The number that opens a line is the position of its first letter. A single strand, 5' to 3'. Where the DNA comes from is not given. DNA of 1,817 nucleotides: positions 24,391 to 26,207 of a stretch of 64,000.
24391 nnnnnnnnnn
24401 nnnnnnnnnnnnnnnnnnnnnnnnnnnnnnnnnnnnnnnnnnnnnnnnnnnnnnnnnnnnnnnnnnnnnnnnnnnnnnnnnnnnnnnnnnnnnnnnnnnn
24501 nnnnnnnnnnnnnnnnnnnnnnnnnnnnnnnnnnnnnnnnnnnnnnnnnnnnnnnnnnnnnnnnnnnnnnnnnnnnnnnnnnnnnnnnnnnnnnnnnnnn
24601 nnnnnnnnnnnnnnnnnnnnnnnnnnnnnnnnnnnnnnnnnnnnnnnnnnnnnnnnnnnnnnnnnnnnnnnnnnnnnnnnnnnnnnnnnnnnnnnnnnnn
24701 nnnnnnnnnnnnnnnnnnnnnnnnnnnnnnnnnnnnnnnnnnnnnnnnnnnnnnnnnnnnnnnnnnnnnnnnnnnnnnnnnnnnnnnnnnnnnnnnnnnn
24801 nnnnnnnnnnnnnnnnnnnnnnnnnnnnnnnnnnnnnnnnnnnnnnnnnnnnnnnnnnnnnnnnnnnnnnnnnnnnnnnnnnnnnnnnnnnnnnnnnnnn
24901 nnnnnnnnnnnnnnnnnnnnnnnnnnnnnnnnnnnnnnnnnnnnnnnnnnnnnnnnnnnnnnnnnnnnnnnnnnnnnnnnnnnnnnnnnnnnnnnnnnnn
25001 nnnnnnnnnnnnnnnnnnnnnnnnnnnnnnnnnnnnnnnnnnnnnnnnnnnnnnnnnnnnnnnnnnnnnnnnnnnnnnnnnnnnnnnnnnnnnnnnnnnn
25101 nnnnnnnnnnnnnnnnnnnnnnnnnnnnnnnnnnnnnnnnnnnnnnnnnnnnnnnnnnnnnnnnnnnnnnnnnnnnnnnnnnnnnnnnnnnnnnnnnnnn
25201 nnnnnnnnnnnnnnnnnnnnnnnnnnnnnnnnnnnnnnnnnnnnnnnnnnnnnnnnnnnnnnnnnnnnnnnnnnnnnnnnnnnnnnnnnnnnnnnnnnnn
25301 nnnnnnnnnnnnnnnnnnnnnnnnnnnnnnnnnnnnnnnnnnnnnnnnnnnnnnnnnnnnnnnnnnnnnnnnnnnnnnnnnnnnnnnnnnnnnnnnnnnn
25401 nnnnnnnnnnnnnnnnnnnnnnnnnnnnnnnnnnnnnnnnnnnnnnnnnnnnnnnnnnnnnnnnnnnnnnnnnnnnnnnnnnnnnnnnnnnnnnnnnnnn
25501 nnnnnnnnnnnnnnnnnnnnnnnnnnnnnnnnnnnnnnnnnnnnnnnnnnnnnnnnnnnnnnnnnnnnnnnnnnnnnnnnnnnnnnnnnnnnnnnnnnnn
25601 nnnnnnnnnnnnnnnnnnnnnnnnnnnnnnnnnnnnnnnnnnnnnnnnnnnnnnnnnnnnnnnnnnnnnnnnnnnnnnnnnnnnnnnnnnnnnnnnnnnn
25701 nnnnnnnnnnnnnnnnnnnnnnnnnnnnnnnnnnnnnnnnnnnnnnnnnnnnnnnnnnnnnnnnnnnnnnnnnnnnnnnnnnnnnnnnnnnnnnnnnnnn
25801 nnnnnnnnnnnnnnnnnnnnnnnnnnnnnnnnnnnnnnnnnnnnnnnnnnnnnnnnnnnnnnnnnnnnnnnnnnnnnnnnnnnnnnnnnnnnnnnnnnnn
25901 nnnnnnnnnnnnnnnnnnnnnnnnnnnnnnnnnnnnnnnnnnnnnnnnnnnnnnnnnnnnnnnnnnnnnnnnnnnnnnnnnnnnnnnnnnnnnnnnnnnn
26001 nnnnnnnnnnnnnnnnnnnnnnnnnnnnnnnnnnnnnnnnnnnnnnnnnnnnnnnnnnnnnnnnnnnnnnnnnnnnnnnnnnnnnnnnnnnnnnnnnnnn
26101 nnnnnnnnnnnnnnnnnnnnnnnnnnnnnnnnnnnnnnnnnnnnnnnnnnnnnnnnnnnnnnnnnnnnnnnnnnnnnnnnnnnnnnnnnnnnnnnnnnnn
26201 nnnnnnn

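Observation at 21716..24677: IspH fused to a UbiA-type prenyltransferase, divergently paired with a CruF-like (DUF422) gene: candidate C5-prenylation/hydration module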

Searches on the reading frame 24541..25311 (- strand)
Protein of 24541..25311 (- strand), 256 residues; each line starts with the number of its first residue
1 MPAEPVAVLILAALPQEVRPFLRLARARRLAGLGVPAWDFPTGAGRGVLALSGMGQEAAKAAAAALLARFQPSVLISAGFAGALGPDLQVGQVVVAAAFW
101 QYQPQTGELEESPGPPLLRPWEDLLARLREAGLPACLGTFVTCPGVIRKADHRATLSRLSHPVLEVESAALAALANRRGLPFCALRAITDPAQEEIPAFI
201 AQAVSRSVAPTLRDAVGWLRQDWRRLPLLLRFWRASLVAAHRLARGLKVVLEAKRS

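Call 3: search_protein_families(library=pfam, proteins=[window:24541-25311:-], max_evalue=0.01)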
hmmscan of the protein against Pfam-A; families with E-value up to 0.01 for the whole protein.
window:24541-25311:- (256 aa): 1 family
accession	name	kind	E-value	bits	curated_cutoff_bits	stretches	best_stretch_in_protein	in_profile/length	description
PF01048.26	PNP_UDP_1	-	3e-28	99.3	25.1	1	9-206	3-223/233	Phosphorylase superfamily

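Call 4: search_protein_families(library=ncbifam, proteins=[window:24541-25311:-], max_evalue=0.01)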
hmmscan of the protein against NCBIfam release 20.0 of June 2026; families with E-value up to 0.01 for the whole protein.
window:24541-25311:- (256 aa): 10 families
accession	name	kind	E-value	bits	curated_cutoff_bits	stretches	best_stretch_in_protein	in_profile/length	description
TIGR03468.1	HpnG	hypoth_equivalog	1.1e-25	90.5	187.1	1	48-244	23-210/212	hopanoid-associated phosphorylase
NF004079.0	PRK05584.1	equivalog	9.9e-20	71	169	1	8-197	3-205/232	5'-methylthioadenosine/adenosylhomocysteine nucleosidase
TIGR03664.1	fut_nucase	equivalog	2.5e-14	53.5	124.7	2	8-97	1-87/228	futalosine hydrolase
NF005476.0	PRK07077.1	equivalog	1.2e-11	44.4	215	1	45-213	27-194/243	phosphorylase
TIGR01704.1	MTA_SAH-Nsdase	equivalog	4.5e-10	39.5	73.8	1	48-97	43-92/229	5'-methylthioadenosine/S-adenosylhomocysteine nucleosidase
NF011286.0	PRK14697.1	equivalog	1.3e-07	31.4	260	1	48-98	45-95/233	bifunctional 5'-methylthioadenosine/S-adenosylhomocysteine nucleosidase/phosphatase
NF005213.0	PRK06698.1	equivalog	1.8e-06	27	768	1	48-98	45-95/459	bifunctional 5'-methylthioadenosine/S-adenosylhomocysteine nucleosidase/phosphatase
NF006087.0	PRK08236.1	equivalog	4.6e-06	26.5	213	1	49-98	32-83/219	futalosine hydrolase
NF005221.0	PRK06714.1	equivalog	2.2e-05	24.1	218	1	50-102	47-99/236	S-adenosylhomocysteine nucleosidase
NF004168.0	PRK05634.1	equivalog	5.8e-05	22.9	129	1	50-207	26-173/185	nucleosidase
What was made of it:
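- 24541..25311 (-): MTA/SAH-nucleosidase-superfamily protein (HpnG/MqnB-like), convergent with the CruF-like gene. Conserved near the pair within the clade. HpnG model 90.5 bits (cutoff 187.1), futalosine hydrolase model 53.5 (cutoff 124.7) (calls 3, 4).
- On HpnG (hopanoid-associated phosphorylase) / MqnB (futalosine hydrolase), for the neighbouring gene at 24541-25311: TIGR03468 at 90.5 bits (cutoff 187.1), TIGR03664 at 53.5 (124.7), MTAN PRK05584 at 71 (169) (call 4).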

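Call 64: search_solved_structures(query=window:24541-25311:-, max_evalue=0.001)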
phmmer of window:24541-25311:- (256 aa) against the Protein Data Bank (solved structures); distinct sequences matched with E-value up to 0.001: 41.
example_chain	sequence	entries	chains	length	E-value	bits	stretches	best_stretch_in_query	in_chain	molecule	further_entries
1jys_A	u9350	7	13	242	1.2e-10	44.8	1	10-196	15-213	MTA/SAH nucleosidase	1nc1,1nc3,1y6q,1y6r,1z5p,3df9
3o4v_A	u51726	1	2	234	1.4e-10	44.6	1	10-196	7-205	MTA/SAH nucleosidase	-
6if8_A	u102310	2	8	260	1.7e-10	44.3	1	6-201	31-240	5'-methylthioadenosine/S-adenosylhomocysteine nucleosidase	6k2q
4wkc_A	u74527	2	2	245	1.8e-10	44.2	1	11-196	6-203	5'-methylthioadenosine/S-adenosylhomocysteine nucleosidase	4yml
1z5n_A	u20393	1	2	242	2.2e-10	43.9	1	38-196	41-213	MTA/SAH nucleosidase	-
4x24_A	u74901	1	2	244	2.3e-10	43.8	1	47-201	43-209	5'-methylthioadenosine/S-adenosylhomocysteine nucleosidase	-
1z5o_A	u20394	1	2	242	5.6e-10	42.6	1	10-196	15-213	MTA/SAH nucleosidase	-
4g89_A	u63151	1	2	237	6.6e-10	42.3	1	10-196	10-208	5'-methylthioadenosine/S-adenosylhomocysteine nucleosidase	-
3dp9_A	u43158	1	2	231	1.3e-09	41.4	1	47-200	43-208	MTA/SAH nucleosidase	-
4wkb_A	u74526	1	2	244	1.4e-09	41.3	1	47-201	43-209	5'-methylthioadenosine/S-adenosylhomocysteine nucleosidase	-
4f1w_A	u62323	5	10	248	1.6e-09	41.1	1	46-196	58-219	5'-methylthioadenosine/S-adenosylhomocysteine nucleosidase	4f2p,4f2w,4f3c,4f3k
3bl6_A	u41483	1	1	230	1.8e-09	40.9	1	10-197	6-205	5'-methylthioadenosine nucleosidase/S-adenosylhomocysteine nucleosidase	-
4gmh_A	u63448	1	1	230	2.1e-09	40.7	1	12-197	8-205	5'-methylthioadenosine/S-adenosylhomocysteine nucleosidase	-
3eei_A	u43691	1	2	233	2.3e-09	40.6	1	8-198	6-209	5-methylthioadenosine nucleosidase/S-adenosylhomocysteine nucleosidase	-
5dk6_A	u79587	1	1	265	8.1e-09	38.8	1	47-202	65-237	5'-methylthioadenosine/S-adenosylhomocysteine nucleosidase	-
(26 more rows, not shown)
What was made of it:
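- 24541..25311 (-): Best PDB match is MTAN 1jys at 45 bits (call 64).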

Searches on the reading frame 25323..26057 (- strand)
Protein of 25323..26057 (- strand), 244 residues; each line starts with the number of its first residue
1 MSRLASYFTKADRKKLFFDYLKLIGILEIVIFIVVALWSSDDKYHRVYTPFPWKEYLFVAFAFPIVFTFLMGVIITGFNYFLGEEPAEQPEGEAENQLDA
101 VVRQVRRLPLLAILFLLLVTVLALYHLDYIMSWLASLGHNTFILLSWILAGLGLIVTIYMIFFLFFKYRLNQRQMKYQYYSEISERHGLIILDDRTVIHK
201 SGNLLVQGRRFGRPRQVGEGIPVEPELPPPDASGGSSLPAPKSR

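Call 3: search_protein_families(library=pfam, proteins=[window:25323-26057:-], max_evalue=0.01)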
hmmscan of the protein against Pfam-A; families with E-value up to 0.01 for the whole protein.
window:25323-26057:- (244 aa): 2 families
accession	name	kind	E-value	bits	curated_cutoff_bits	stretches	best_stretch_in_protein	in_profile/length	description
PF13273.12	DUF4064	-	0.00078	20.1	32.1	0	143-177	6-40/102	Protein of unknown function (DUF4064)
PF04973.17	NMN_transporter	-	0.0028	18.1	27.3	1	30-165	58-165/175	Nicotinamide mononucleotide transporter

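Call 4: search_protein_families(library=ncbifam, proteins=[window:25323-26057:-], max_evalue=0.01)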
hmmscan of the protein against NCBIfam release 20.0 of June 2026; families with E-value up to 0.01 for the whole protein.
window:25323-26057:- (244 aa): 1 family
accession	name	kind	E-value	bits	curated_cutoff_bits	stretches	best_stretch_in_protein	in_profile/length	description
NF046000.1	MAG1210_fam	subfamily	0.004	15.9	275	0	94-179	48-131/550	MAG1210 family protein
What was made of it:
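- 25323..26057 (-): 4-TM protein with no family assignment, immediately upstream of and translationally coupled to the nucleosidase-like gene in most clade loci. Calls 3, 4 (no family match).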
